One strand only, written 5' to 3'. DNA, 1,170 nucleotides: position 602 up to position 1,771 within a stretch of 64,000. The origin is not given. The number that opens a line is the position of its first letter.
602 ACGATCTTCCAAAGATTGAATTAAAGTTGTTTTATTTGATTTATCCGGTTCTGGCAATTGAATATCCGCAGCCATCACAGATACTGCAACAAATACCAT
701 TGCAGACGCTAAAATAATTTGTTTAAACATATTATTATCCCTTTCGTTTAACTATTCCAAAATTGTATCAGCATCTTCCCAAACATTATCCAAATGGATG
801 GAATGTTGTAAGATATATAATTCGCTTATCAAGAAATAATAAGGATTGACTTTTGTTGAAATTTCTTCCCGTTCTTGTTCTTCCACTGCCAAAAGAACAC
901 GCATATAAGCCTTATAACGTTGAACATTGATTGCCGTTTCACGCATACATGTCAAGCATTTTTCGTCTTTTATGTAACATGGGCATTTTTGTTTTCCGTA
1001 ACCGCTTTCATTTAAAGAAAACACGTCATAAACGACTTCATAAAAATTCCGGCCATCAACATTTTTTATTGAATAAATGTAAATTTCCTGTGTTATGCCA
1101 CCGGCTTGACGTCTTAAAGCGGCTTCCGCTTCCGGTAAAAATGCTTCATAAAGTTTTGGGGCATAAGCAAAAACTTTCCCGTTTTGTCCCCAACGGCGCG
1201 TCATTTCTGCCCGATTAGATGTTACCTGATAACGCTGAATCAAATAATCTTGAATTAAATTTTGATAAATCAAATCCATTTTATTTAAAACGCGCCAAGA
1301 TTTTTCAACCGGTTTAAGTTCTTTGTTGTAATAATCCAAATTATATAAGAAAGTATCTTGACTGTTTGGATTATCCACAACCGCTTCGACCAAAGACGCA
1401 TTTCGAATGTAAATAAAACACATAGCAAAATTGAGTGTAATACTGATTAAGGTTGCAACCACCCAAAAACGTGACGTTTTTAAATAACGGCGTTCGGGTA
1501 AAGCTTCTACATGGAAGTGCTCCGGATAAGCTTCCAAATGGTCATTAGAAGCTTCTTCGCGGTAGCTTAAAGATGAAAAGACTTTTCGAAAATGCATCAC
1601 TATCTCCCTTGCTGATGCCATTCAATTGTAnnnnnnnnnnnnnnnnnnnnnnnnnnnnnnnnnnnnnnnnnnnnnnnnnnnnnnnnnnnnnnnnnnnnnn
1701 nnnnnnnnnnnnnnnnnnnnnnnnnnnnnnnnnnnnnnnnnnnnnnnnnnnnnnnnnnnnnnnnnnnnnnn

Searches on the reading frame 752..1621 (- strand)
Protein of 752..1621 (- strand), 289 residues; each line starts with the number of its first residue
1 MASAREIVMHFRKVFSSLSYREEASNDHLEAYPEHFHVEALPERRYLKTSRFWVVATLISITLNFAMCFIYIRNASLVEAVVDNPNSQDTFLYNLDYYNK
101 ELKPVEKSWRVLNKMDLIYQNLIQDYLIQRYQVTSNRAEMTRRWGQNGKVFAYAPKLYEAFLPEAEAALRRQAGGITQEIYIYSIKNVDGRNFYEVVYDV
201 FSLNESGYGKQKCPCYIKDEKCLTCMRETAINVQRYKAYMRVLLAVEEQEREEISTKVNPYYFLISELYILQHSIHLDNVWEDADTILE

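Call 33: search_protein_families(library=pfam, proteins=[window:752-1621:-], max_evalue=0.01)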
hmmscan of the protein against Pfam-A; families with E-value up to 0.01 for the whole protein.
window:752-1621:- (289 aa): 0 families

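Call 96: search_solved_structures(query=window:752-1621:-, max_evalue=10)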
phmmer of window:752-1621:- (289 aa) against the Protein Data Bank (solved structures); distinct sequences matched with E-value up to 10: 0.
